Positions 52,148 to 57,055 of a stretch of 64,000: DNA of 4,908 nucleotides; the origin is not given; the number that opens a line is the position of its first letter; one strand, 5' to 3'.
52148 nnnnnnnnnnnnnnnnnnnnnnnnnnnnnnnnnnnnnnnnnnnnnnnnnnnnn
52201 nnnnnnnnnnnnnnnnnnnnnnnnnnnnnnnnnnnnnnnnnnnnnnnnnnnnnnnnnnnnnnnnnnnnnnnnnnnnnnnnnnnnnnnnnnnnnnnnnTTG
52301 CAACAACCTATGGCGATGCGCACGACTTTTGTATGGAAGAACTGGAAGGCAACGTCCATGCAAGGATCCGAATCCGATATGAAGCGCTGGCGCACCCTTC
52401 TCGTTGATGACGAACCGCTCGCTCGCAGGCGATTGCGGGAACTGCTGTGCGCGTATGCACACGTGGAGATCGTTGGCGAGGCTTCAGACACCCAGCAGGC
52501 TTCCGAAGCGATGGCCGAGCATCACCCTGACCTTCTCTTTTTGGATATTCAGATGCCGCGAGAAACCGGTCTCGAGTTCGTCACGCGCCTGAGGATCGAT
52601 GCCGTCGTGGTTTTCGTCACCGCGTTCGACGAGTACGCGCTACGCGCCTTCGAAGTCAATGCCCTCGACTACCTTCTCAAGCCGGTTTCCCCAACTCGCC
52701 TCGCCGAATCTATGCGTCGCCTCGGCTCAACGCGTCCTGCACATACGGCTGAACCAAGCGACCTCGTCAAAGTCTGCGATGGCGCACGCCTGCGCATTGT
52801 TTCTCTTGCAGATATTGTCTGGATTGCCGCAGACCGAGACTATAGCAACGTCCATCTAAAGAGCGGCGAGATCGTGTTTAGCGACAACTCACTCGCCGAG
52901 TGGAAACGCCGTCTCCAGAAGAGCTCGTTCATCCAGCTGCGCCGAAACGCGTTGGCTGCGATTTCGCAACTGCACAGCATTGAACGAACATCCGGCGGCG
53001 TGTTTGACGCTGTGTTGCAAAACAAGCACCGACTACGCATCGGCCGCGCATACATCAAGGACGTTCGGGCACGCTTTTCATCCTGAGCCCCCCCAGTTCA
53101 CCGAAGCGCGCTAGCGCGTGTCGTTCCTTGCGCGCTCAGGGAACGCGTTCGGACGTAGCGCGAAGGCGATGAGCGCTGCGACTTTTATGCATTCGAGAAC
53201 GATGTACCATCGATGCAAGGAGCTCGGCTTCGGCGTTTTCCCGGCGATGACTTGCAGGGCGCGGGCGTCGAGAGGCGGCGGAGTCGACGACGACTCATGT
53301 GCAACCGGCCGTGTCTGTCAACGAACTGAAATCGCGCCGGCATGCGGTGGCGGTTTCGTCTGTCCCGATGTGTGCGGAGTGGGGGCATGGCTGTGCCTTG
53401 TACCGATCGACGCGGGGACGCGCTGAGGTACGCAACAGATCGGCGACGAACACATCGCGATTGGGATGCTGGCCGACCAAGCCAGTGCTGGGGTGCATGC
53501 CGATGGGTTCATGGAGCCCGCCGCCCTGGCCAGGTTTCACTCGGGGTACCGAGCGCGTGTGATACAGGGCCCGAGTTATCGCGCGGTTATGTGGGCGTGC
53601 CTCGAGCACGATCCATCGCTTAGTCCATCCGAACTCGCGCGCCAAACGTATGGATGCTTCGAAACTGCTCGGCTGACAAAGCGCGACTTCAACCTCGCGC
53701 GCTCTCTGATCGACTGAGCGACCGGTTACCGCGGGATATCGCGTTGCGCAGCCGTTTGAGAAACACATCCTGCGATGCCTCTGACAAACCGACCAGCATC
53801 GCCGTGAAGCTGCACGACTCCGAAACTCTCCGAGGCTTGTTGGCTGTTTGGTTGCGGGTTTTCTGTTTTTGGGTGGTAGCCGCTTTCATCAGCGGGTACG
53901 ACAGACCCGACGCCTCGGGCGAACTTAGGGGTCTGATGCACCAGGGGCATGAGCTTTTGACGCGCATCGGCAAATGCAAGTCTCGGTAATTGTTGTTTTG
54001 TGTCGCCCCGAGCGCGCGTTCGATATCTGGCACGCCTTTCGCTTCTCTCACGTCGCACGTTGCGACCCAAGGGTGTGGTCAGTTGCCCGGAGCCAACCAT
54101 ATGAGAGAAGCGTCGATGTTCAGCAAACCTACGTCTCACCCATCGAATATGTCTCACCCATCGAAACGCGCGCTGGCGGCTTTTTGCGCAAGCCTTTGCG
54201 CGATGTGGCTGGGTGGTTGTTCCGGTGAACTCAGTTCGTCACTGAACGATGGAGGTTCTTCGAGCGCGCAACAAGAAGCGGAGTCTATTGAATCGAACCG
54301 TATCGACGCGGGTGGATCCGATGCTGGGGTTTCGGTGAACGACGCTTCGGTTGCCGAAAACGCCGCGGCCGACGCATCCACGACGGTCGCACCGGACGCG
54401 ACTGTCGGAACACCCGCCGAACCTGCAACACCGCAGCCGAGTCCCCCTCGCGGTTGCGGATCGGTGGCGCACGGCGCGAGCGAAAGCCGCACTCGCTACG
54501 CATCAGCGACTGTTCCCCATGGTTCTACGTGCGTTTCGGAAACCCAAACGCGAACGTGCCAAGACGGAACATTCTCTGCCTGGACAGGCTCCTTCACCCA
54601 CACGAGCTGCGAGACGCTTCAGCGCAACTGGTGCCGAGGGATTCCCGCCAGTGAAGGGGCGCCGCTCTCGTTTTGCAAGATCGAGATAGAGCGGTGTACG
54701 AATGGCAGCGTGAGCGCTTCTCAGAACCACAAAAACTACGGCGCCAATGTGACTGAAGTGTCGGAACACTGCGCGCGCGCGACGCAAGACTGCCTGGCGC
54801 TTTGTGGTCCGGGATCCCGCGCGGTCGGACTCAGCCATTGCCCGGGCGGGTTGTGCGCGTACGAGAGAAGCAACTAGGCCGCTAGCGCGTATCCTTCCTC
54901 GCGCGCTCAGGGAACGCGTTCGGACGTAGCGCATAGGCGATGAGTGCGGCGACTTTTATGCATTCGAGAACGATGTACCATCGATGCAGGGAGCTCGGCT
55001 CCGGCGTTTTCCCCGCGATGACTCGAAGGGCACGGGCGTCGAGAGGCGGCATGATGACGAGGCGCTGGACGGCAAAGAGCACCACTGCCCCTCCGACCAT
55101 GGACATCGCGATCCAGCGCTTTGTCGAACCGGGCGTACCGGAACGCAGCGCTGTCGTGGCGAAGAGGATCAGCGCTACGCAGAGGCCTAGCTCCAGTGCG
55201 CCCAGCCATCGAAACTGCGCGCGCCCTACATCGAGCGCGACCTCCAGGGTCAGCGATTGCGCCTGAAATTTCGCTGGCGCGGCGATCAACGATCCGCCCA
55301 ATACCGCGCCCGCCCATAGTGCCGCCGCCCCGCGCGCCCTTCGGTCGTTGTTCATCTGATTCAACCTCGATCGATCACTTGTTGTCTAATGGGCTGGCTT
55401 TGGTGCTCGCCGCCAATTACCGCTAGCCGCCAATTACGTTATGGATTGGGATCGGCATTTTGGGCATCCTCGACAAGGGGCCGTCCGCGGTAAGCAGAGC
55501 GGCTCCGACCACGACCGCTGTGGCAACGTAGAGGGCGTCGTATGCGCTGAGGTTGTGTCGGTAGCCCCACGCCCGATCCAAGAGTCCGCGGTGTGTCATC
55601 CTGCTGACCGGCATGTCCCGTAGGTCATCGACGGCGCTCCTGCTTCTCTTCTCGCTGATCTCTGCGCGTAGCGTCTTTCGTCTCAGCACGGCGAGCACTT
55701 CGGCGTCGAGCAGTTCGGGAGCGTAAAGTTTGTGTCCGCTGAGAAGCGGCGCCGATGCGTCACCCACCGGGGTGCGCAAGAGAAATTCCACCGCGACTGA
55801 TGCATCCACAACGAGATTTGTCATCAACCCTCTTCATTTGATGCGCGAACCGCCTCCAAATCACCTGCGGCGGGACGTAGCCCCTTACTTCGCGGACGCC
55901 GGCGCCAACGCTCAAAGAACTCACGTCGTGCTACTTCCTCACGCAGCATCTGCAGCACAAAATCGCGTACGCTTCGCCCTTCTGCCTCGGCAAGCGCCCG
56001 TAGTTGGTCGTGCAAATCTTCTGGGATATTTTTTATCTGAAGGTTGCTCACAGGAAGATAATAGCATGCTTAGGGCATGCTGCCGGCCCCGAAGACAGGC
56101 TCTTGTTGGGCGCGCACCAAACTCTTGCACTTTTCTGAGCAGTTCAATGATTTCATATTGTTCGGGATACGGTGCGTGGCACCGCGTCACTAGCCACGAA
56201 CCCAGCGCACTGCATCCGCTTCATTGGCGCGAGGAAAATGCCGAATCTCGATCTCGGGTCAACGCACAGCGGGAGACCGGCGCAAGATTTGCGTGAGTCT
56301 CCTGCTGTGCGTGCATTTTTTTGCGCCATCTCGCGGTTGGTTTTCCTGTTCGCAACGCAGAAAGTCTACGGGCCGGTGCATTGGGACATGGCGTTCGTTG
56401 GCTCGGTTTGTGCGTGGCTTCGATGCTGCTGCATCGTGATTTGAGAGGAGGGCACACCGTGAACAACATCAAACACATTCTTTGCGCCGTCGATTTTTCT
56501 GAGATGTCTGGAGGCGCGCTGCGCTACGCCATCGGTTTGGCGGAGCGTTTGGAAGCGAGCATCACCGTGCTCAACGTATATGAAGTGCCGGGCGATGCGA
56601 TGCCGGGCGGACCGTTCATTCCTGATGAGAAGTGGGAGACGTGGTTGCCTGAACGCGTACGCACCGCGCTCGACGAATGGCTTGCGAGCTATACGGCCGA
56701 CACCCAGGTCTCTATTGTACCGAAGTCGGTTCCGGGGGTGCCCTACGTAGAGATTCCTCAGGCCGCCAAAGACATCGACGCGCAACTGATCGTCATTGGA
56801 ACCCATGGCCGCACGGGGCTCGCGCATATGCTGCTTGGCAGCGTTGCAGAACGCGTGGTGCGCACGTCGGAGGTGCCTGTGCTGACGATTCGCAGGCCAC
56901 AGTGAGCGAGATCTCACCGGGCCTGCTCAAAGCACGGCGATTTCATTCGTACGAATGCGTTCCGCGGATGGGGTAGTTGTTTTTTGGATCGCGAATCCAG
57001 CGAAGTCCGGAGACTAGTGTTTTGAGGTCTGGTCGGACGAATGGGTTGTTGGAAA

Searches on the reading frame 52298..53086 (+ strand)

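Call 57: search_protein_families(library=pfam, proteins=[window:52298-53086:+], max_evalue=0.001)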
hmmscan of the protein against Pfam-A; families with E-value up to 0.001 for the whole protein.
window:52298-53086:+ (262 aa): 2 families
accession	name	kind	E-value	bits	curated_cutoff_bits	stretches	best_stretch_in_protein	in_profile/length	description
PF00072.30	Response_reg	-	4.3e-23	82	30.2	1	34-138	2-109/111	Response regulator receiver domain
PF04397.21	LytTR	-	5.4e-15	55.8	22.6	1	164-260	2-97/98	LytTr DNA-binding domain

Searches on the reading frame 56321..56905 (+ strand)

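Call 57: search_protein_families(library=pfam, proteins=[window:56321-56905:+], max_evalue=0.001)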
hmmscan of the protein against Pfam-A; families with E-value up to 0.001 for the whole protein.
window:56321-56905:+ (194 aa): 1 family
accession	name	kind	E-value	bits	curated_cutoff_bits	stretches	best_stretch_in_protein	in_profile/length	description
PF00582.32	Usp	-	1.1e-30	107.4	24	1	50-191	2-141/141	Universal stress protein family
